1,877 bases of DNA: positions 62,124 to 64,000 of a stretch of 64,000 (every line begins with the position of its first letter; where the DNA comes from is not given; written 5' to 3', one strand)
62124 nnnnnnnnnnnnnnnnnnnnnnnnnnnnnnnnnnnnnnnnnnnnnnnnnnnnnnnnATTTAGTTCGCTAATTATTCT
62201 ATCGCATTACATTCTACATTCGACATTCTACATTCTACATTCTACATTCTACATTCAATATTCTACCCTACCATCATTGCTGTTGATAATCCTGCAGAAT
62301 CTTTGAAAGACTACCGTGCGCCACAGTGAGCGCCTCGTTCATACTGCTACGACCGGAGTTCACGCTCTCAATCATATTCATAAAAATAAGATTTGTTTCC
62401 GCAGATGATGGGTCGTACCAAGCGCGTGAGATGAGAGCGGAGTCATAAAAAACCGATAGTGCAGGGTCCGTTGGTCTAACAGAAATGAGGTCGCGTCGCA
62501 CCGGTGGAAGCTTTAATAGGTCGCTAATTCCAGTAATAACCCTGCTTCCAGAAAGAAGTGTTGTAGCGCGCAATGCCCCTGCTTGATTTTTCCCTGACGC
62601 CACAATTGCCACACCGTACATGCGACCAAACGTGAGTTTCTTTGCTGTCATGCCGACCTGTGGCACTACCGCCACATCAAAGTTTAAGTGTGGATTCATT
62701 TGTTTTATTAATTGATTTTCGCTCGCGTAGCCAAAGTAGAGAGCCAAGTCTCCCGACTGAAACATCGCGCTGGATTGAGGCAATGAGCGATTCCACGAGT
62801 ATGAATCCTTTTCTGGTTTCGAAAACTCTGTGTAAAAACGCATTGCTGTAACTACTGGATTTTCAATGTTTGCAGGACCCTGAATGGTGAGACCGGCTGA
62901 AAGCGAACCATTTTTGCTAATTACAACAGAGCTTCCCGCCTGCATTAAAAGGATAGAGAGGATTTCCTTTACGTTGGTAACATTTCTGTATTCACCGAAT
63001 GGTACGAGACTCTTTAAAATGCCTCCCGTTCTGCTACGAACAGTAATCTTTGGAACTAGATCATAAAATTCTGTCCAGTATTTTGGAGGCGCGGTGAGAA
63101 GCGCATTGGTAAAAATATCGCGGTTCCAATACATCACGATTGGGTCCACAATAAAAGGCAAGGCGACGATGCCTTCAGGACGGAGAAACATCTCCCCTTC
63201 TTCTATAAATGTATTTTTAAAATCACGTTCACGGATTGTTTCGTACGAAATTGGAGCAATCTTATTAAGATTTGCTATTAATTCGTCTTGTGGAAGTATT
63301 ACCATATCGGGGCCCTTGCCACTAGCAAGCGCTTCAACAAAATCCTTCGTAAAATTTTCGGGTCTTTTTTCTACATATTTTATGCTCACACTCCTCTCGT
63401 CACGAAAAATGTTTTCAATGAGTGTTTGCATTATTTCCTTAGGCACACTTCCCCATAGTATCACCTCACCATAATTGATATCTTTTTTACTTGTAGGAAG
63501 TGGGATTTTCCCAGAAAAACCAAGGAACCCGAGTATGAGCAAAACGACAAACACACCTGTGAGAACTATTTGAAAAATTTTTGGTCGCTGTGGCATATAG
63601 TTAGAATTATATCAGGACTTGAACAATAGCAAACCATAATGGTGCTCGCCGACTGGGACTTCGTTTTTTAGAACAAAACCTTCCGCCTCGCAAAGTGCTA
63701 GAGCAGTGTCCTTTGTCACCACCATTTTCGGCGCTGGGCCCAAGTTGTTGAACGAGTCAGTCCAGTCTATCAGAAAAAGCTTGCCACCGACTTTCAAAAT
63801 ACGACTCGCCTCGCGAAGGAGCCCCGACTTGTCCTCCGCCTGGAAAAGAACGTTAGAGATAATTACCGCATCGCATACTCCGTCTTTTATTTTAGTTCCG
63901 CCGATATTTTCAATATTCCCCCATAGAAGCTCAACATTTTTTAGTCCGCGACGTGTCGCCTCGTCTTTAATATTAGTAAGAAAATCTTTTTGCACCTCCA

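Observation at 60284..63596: Tandem array of five divergent paralogous small two-helix membrane proteins downstream of a solute-binding protein gene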

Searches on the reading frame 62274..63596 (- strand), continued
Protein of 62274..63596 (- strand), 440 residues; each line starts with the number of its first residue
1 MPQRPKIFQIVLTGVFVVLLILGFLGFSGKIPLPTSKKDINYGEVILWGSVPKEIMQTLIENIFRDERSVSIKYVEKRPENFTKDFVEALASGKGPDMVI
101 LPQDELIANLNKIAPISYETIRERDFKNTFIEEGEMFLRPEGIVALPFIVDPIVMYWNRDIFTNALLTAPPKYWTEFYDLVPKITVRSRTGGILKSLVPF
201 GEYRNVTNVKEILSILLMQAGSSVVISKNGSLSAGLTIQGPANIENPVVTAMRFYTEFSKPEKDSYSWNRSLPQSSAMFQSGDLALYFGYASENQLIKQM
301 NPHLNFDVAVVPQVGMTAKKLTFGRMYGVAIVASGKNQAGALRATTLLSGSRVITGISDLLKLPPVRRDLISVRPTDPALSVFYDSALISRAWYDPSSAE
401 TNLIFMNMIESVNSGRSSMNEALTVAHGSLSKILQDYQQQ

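Call 24: find_encoding_contigs(protein=P0118, flank=10000, max_places=1)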
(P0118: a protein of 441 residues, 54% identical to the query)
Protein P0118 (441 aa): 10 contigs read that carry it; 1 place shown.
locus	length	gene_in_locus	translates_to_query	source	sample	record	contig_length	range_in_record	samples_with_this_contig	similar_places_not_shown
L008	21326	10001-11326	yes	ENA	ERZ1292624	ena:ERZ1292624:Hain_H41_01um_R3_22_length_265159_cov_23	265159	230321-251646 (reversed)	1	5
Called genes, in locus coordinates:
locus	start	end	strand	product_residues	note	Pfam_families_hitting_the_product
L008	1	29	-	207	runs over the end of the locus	PF10502:Peptidase_S26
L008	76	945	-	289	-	-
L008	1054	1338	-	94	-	PF01258:zf-dskA_traR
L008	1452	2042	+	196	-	PF01195:Pept_tRNA_hydro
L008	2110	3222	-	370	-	PF00575:S1 (weak), PF23459:S1_RRP5 (faint), PF21543:CvfB_2nd (faint), PF00575:S1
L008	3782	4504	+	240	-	PF13483:Lactamase_B_3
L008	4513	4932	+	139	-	-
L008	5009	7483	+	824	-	PF00521:DNA_topoisoIV, PF03989:DNA_gyraseA_C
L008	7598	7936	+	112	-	PF04266:ASCH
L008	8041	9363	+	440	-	PF13420:Acetyltransf_4 (weak), PF00583:Acetyltransf_1, PF13673:Acetyltransf_10, PF13508:Acetyltransf_7, PF04266:ASCH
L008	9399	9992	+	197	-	PF01209:Ubie_methyltran, PF01135:PCMT (weak), PF05175:MTS, PF13847:Methyltransf_31, PF08241:Methyltransf_11, PF08242:Methyltransf_12, PF13649:Methyltransf_25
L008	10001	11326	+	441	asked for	PF01547:SBP_bac_1, PF13416:SBP_bac_8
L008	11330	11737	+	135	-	-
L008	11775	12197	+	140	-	PF18895:T4SS_pilin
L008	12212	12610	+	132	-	PF18895:T4SS_pilin (faint)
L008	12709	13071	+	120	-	PF18895:T4SS_pilin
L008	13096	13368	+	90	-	PF18895:T4SS_pilin (weak)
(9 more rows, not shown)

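Call 29: find_related_loci(query=A2, collection=genome_contigs, flank=7000)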
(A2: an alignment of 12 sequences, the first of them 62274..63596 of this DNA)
Query A2 (440 aa) in genome_contigs; peptide patterns used: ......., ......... (x = any residue, [..] = any of these).
316 stretches matched a pattern; 287 encode a relative of the query (tblastn E <= 1e-3); the best 80 are kept; 80 distinct loci.
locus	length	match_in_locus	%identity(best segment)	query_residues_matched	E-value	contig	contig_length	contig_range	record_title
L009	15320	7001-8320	94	1-440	0e+0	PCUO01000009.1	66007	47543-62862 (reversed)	MAG: Candidatus Yonathbacteria bacterium CG17_big_fil_post_rev_8_21_14_2_50_43_9 CG17_8_21_14_2.50_scaffold_442_c, whole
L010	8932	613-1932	88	1-440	0e+0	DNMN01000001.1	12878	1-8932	MAG TPA_asm: Candidatus Yonathbacteria bacterium isolate UBA12043 contig_12261, whole genome shotgun sequence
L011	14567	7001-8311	85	1-437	0e+0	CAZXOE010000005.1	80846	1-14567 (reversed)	MAG TPA_asm: uncultured Candidatus Saccharibacteria bacterium isolate ERP113451_co1_174 genome assembly, contig: NODE_18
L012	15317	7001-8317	76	1-439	0e+0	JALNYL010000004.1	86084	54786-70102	MAG: Candidatus Paceibacterota bacterium isolate SO_2017_GW1 bin 158 NODE_1701_length_86084_cov_1.714125_OW334_2017, who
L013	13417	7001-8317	77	3-440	0e+0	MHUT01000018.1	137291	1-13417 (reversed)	MAG: Candidatus Yonathbacteria bacterium RIFCSPHIGHO2_02_FULL_44_14 rifcsphigho2_02_scaffold_653, whole genome shotgun s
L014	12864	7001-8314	67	3-440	0e+0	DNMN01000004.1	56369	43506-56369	MAG TPA_asm: Candidatus Yonathbacteria bacterium isolate UBA12043 contig_2376, whole genome shotgun sequence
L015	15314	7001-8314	67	3-440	0e+0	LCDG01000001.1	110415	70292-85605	MAG: Candidatus Nomurabacteria bacterium GW2011_GWC2_42_20 UV12_C0001, whole genome shotgun sequence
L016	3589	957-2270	67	3-440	0e+0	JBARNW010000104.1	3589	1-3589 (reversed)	MAG: Minisyncoccia bacterium isolate MFD12107_ilm_asm_bin28 k127_35435, whole genome shotgun sequence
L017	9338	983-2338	66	3-437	0e+0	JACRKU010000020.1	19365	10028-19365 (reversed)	MAG: Candidatus Yonathbacteria bacterium isolate NC_groundwater_1863_Pr3_B-0.1um_46_30 SR-2_scaffold_141_2423386, whole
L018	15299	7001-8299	62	3-435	0e+0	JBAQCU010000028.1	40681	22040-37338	MAG: Minisyncoccia bacterium isolate MFD12004_ilm_asm_bin23 k127_144179, whole genome shotgun sequence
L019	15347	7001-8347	63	3-440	0e+0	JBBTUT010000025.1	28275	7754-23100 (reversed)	MAG: Patescibacteria group bacterium isolate H41-bin067_1 H41_bin067_1_000000000025, whole genome shotgun sequence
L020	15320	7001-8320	59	1-440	2e-176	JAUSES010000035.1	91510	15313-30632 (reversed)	MAG: bacterium isolate E14_maxbin.225_sub E14_k141_556251, whole genome shotgun sequence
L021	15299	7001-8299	58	7-438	2e-176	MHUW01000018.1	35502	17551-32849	MAG: Candidatus Yonathbacteria bacterium RIFCSPLOWO2_01_FULL_47_33b rifcsplowo2_01_scaffold_4261, whole genome shotgun s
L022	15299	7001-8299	55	7-438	8e-167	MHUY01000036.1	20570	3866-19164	MAG: Candidatus Yonathbacteria bacterium RIFOXYC2_FULL_47_9 rifoxyc2_full_scaffold_804, whole genome shotgun sequence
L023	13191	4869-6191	53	3-440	5e-163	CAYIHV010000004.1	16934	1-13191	MAG TPA_asm: uncultured Candidatus Saccharibacteria bacterium isolate ERP119705_co22_57 genome assembly, contig: NODE_27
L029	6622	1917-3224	47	4-434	3e-139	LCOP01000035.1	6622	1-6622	MAG: Parcubacteria group bacterium GW2011_GWA1_47_8 UY07_C0035, whole genome shotgun sequence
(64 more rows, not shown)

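Call 56: search_protein_families(library=pfam, proteins=[L015:8318-8764:+, L015:8776-9153:+, L015:9157-9453:+, L015:9586-9951:+, L015:9980-10240:+, L029:3242-3652:+, L029:3684-4091:+, L029:4127-4447:+, L029:4555-4911:+, L029:4952-5230:+], max_evalue=0.01)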
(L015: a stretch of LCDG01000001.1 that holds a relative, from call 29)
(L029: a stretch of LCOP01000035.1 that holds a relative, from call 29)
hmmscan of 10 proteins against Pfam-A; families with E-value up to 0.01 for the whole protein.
L015:8318-8764:+ (148 aa): 3 families
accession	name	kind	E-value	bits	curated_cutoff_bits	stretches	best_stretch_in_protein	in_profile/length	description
PF04956.18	TrbC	-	3e-05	24.6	27.9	1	47-126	34-94/98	TrbC/VIRB2 pilin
PF18895.5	T4SS_pilin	-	3.2e-05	24.3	26.6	1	63-126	6-67/71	Type IV secretion system pilin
PF01757.29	Acyl_transf_3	-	0.0066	16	31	0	10-83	197-257/326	Acyltransferase domain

L015:8776-9153:+ (125 aa): 1 family
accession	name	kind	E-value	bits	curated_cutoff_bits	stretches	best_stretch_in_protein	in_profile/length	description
PF18895.5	T4SS_pilin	-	1.5e-08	35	26.6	1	46-113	5-71/71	Type IV secretion system pilin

L015:9157-9453:+ (98 aa): 1 family
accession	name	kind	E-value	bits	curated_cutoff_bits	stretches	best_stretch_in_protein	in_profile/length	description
PF18895.5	T4SS_pilin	-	8.9e-09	35.8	26.6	1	12-80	4-71/71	Type IV secretion system pilin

L015:9586-9951:+ (121 aa): 1 family
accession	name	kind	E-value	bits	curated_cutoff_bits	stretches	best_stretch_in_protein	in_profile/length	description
PF18895.5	T4SS_pilin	-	9.2e-07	29.3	26.6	1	53-104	22-71/71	Type IV secretion system pilin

L015:9980-10240:+ (86 aa): 2 families
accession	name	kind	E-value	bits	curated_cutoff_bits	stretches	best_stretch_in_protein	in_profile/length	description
PF18895.5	T4SS_pilin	-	2.5e-08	34.3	26.6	1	16-77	11-71/71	Type IV secretion system pilin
PF06570.16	DUF1129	-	0.0057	16.7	29.1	1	21-77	115-171/207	Protein of unknown function (DUF1129)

L029:3242-3652:+ (136 aa): 2 families
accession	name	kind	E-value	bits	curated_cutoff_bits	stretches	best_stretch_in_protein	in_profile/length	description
PF04956.18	TrbC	-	0.0029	18.2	27.9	1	50-117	37-97/98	TrbC/VIRB2 pilin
PF18895.5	T4SS_pilin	-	0.0064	17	26.6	1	59-118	13-71/71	Type IV secretion system pilin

L029:3684-4091:+ (135 aa): 1 family
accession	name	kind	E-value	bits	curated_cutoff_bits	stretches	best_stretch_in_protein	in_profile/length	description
PF18895.5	T4SS_pilin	-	8.1e-08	32.7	26.6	1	64-127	9-71/71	Type IV secretion system pilin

L029:4127-4447:+ (106 aa): 1 family
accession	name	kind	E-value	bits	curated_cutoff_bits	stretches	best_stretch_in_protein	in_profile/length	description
PF18895.5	T4SS_pilin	-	2.2e-07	31.3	26.6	1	17-85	3-70/71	Type IV secretion system pilin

L029:4555-4911:+ (118 aa): 1 family
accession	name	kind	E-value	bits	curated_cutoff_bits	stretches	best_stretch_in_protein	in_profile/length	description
PF18895.5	T4SS_pilin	-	5.8e-08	33.1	26.6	1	30-98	3-71/71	Type IV secretion system pilin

L029:4952-5230:+ (92 aa): 2 families
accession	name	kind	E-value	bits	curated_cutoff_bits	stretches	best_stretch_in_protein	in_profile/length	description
PF18895.5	T4SS_pilin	-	3.1e-09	37.2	26.6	1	17-83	6-71/71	Type IV secretion system pilin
PF16504.10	SP24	-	0.0096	16.3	30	1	12-40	2-30/147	Putative virion membrane protein of plant and insect virus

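Call 63: predict_structure(alignment_id=A5)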
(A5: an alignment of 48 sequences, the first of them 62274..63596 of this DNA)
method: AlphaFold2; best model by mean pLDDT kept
length: 440 residues; sequences in the alignment: 48
mean_pLDDT: 81.7   pTM: 0.79
mean pLDDT of the five models: 81.7, 78.1, 76.3, 58.5, 54.7
residues with pLDDT >= 90: 132; 70-90: 232; 50-70: 57; < 50: 19
segments of 3 or more residues with pLDDT < 50: 202-205, 261-265, 267-273
pLDDT, mean of each block of 10 residues (from residue 1): 65 85 72 58 92 92 85 90 87 91 87 92 92 89 94 89 77 80 67 63 58 86 84 80 75 71 44 62 81 89 89 80 90 92 93 92 91 79 89 85 85 82 91 80
secondary structure, 60 per line:
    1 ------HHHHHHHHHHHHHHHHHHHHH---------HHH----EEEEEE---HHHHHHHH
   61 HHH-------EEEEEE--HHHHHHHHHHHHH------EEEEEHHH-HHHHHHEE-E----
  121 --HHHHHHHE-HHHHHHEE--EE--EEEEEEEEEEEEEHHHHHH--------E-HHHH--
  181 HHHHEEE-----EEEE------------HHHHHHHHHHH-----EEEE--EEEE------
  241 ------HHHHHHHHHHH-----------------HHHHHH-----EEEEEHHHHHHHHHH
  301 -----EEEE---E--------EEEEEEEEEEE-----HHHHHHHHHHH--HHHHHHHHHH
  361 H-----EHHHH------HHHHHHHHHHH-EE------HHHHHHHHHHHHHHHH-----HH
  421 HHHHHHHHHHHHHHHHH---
elements in order: H7-27 E44-49 H53-63 E71-76 H79-91 E98-102 H107-112 H123-129 H132-137 E146-158 H159-164 H175-178 H181-184 E185-187 E193-196 H209-219 E225-228 E231-234 H247-257 H275-280 E286-290 H291-300 E306-309 E322-332 H338-348 H351-361 H368-371 H378-388 H398-413 H419-437
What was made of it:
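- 62274..63596 (-): MalE-like (SBP_bac_1) solute-binding protein, 440 aa. It has an uncleaved N-terminal membrane anchor and no adjacent ABC permease or ATPase. The AlphaFold model has pLDDT 82 (call 63).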

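Call 67: fold_search(model_id=the predicted structure, library=pdb)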
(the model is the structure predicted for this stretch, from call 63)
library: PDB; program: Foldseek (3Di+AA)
matches with E <= 10: 1627; with E <= 0.001: 1114
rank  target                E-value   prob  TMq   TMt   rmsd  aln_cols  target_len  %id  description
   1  5ci5_B                6.3e-21  1.00  0.67  0.74   4.8       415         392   20  Crystal Structure of an ABC transporter Solute Binding Protein from Thermotoga Lettingae TMO (Tlet_1705, TARGET EFI-51 (released 2015-07-22)
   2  4rjz                  2.2e-20  1.00  0.67  0.76   4.4       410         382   17  Crystal structure of ATU4361 sugar transporter from Agrobacterium fabrum C58, target EFI-510558, an open conformation (released 2014-11-05)
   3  4qsd_A                3.9e-20  1.00  0.65  0.74   5.7       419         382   18  Crystal structure of atu4361 sugar transporter from Agrobacterium Fabrum C58, target efi-510558, with bound sucrose (released 2014-08-06)
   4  6dts_B                7.0e-20  1.00  0.66  0.76   5.1       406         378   17  Maltotetraose bound T. maritima MalE2 (released 2018-09-19)
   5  6dts_A                7.8e-20  1.00  0.66  0.76   5.2       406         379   17  Maltotetraose bound T. maritima MalE2 (released 2018-09-19)
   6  4r9g_A                1.0e-19  1.00  0.62  0.68   6.5       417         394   19  CpMnBP1 with Mannotriose Bound (released 2014-10-29)
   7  7bvt_A                1.2e-19  1.00  0.74  0.83   3.2       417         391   15  Crystal structure of cyclic alpha-maltosyl-1,6-maltose binding protein from Arthrobacter globiformis (released 2020-12-02)
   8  2fnc_A                1.6e-19  1.00  0.66  0.75   5.3       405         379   17  Thermotoga maritima maltotriose binding protein bound with maltotriose. (released 2007-01-16)
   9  5f7v_A                1.6e-19  1.00  0.65  0.73   5.5       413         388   15  ABC substrate-binding protein Lmo0181 from Listeria monocytogenes in complex with cycloalternan (released 2016-09-07)
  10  7c6z_A                1.7e-19  1.00  0.72  0.76   5.0       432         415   16  Crystal structure of beta-glycosides-binding protein (W67A) of ABC transporter in an open state (released 2020-09-16)
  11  6xdj_D                1.8e-19  1.00  0.59  0.68   6.2       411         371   16  Crystal Structure Analysis of MBP-SIN3 (released 2021-06-16)
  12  3n94_A                2.1e-19  1.00  0.61  0.58   5.7       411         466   16  Crystal structure of human pituitary adenylate cyclase 1 Receptor-short N-terminal extracellular domain (released 2011-06-08)
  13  3q26_A                2.2e-19  1.00  0.61  0.67   6.0       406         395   16  Cyrstal structure of human alpha-synuclein (10-42) fused to maltose binding protein (MBP) (released 2011-06-01)
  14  5jon_A                3.1e-19  1.00  0.62  0.55   5.5       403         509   17  Crystal structure of the unliganded form of HCN2 CNBD (released 2016-11-30)
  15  7x0l_A                3.3e-19  1.00  0.67  0.72   5.5       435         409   15  Crystal structure of sugar binding protein CbpB complexed wtih cellotetraose from Clostridium thermocellum (released 2022-09-14)
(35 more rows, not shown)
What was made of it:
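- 62274..63596 (-): The best Foldseek matches are oligosaccharide-binding proteins at E 6e-21 (call 67).
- On ABC-importer substrate-binding proteins (for the upstream gene): Foldseek E 6e-21 to sugar-binding proteins (call 67).
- The binding protein has a MalE-like oligosaccharide-binding fold (calls 63, 67).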

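Call 89: search_protein_families(library=ncbifam, proteins=[L001:9461-9985:+], max_evalue=0.001)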
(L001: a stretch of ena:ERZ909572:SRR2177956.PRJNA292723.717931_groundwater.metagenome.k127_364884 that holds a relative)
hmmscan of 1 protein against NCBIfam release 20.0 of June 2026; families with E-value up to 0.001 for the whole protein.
L001:9461-9985:+ (174 aa): 39 families (the best 25 are shown)
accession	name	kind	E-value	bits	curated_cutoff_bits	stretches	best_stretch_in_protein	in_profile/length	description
NF008823.0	PRK11873.1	subfamily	6.5e-20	71.7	263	1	13-124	75-183/272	arsenite methyltransferase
NF047649.1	MTase_UXPK_star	exception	1e-14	54.3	460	1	13-124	75-183/283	methyltransferase/UXPK-star double selenoprotein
NF041536.1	ArsM_DUF2284_UU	exception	9.5e-14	50.6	575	1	13-124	74-182/459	arsenite methyltransferase/DUF2284 domain selenoprotein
NF041537.1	ArsM_AhpD_UU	exception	2.2e-13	49.7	510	1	13-124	74-182/345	arsenite methyltransferase/AhpD domain selenoprotein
NF001243.0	PRK00216.1-4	equivalog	3e-13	49.7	235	1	6-124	38-153/237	demethylmenaquinone methyltransferase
TIGR02752.1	MenG_heptapren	equivalog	1e-12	48.1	419.85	1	5-124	35-151/231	demethylmenaquinone methyltransferase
NF001240.0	PRK00216.1-1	equivalog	1.8e-12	46.8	378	1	8-128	56-174/251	bifunctional demethylmenaquinone methyltransferase/2-methoxy-6-polyprenyl-1,4-benzoquinol methylase UbiE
NF052510.1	methyltran_MpqE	exception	6e-12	45.4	335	1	8-127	39-156/234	methyl-plastoquinone biosynthesis methyltransferase MpqE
TIGR02469.1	CbiT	equivalog_domain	1.3e-11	44.9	78.3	1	8-120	12-118/124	precorrin-6Y C5,15-methyltransferase (decarboxylating) subunit CbiT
NF043040.1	corrin_prot_MT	hypoth_equivalog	1.4e-09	37.7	180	1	13-124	39-149/216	corrinoid protein-associated methyltransferase CpaM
NF001242.0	PRK00216.1-3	equivalog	5.7e-09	35.7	351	1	17-125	72-178/258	bifunctional demethylmenaquinone methyltransferase/2-methoxy-6-polyprenyl-1,4-benzoquinol methylase UbiE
NF045667.1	MTase_DVU1556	equivalog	7e-09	35.4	155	1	6-127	13-124/213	DVU_1556 family methyltransferase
NF001244.0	PRK00216.1-5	equivalog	8.6e-09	35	216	1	8-128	41-159/236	bifunctional demethylmenaquinone methyltransferase/2-methoxy-6-polyprenyl-1,4-benzoquinol methylase UbiE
TIGR01934.1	MenG_MenH_UbiE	subfamily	1.6e-08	34.1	158.35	1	8-128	32-147/223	ubiquinone/menaquinone biosynthesis methyltransferase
NF053511.1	tRNA_U34_MnmM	equivalog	1.2e-07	31.5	135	1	13-78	15-81/183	tRNA 5-(aminomethyl)-2-thiouridylate-methyltransferase MnmM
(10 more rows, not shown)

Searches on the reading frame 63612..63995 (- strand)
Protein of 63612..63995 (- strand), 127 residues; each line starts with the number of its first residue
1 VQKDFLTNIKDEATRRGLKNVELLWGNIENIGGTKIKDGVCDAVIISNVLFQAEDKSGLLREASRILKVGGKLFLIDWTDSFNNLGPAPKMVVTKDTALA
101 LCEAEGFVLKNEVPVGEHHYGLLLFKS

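Call 3: search_protein_families(library=pfam, proteins=[window:63612-63995:-], max_evalue=1)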
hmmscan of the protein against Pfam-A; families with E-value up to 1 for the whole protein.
window:63612-63995:- (127 aa): 9 families
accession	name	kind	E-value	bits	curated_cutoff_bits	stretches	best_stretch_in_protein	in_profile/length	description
PF08241.18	Methyltransf_11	-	1.3e-08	35.8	21.2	1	4-75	29-95/95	Methyltransferase domain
PF13847.12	Methyltransf_31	-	3.7e-08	33.6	27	1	1-97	36-127/145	Methyltransferase domain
PF01209.24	Ubie_methyltran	-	4e-07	30.1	20.1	1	3-78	82-154/233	ubiE/COQ5 methyltransferase family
PF13649.12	Methyltransf_25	-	7.9e-05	23.7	27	1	3-71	31-97/97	Methyltransferase domain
PF08242.18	Methyltransf_12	-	0.0066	17.6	30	1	5-73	32-98/98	Methyltransferase domain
PF20922.3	Anamorsin_N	-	0.009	16.2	27.1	1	5-81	20-93/163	Anamorsin, N-terminal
PF05148.21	Methyltransf_8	-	0.023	15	27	1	36-83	118-164/219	Hypothetical methyltransferase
PF13489.12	Methyltransf_23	-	0.039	14.1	27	1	37-82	78-123/164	Methyltransferase domain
PF00891.24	Methyltransf_2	-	0.14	11.9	22.3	1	31-84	116-173/210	O-methyltransferase domain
